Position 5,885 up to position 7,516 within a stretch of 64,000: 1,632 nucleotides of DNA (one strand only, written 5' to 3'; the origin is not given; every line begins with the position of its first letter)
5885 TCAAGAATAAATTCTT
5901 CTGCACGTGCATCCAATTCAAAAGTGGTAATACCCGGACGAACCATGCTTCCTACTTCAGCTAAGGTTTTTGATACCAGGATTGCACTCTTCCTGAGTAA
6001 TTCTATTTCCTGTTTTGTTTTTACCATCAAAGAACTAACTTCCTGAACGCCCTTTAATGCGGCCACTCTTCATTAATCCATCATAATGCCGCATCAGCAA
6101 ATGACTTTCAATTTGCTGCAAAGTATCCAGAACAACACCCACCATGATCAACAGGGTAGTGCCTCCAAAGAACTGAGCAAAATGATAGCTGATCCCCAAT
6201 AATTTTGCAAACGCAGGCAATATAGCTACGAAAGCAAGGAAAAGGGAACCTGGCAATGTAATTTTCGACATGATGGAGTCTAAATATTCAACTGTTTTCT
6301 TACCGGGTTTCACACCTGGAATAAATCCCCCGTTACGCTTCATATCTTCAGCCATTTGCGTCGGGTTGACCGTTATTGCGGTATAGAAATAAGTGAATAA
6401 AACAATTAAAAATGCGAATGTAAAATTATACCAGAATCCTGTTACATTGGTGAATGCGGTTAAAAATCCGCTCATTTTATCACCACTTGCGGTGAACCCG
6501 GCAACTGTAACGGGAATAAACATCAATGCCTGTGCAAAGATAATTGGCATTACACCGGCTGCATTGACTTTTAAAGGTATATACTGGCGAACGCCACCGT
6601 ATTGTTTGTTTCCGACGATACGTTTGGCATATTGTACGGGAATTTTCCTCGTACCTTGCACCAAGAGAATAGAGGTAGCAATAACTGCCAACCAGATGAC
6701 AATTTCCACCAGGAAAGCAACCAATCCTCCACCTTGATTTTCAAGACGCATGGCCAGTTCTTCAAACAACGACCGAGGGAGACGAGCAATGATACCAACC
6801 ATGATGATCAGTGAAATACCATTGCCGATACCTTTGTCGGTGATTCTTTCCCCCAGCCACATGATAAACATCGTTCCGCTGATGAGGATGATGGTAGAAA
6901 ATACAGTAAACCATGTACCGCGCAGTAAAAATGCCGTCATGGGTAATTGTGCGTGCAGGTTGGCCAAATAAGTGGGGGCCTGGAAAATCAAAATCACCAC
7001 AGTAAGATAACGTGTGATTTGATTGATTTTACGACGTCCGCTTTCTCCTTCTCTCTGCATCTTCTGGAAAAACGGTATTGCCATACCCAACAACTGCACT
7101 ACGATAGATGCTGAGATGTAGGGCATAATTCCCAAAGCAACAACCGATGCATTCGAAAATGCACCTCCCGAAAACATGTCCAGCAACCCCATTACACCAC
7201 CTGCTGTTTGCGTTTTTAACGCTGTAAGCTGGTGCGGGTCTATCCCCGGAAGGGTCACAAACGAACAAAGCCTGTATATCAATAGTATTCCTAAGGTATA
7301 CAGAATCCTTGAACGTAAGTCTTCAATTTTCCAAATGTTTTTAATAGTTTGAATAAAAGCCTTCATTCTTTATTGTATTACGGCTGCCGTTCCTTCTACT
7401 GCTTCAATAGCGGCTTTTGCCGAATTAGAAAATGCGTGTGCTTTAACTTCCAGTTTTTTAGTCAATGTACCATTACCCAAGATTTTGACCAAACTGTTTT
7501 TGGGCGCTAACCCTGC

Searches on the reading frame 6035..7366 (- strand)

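Call 28: search_protein_families(library=pfam, proteins=[window:6035-7366:-], max_evalue=0.001)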
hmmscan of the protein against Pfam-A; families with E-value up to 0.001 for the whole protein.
window:6035-7366:- (443 aa): 1 family
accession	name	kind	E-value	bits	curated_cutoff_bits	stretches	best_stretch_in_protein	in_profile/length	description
PF00344.25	SecY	-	2e-109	366.1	32.2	1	74-416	1-306/306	SecY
